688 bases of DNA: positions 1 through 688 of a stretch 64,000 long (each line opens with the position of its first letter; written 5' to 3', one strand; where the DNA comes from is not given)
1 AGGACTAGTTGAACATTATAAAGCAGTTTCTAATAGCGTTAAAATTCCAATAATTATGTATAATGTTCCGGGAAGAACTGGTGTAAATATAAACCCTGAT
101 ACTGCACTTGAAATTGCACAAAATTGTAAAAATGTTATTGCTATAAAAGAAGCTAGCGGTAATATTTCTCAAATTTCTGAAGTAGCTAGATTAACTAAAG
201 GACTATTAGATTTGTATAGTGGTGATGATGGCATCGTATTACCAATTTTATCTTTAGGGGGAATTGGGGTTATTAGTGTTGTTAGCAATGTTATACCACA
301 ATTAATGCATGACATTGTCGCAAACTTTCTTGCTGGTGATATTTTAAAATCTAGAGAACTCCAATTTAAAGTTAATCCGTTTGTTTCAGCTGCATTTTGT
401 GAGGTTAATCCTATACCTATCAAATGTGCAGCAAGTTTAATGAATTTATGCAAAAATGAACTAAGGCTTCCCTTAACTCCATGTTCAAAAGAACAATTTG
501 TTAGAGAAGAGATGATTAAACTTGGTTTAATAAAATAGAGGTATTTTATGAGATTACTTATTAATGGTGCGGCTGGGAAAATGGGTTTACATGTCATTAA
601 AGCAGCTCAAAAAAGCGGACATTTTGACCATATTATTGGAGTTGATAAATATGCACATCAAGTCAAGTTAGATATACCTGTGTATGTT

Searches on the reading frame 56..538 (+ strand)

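Call 83: search_protein_families(library=pfam, proteins=[window:56-538:+], max_evalue=0.001)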
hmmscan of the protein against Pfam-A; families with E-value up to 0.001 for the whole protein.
window:56-538:+ (160 aa): 1 family
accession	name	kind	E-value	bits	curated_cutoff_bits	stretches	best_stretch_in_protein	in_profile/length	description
PF00701.28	DHDPS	-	3.2e-37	128.3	22.1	1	1-147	132-278/289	Dihydrodipicolinate synthetase family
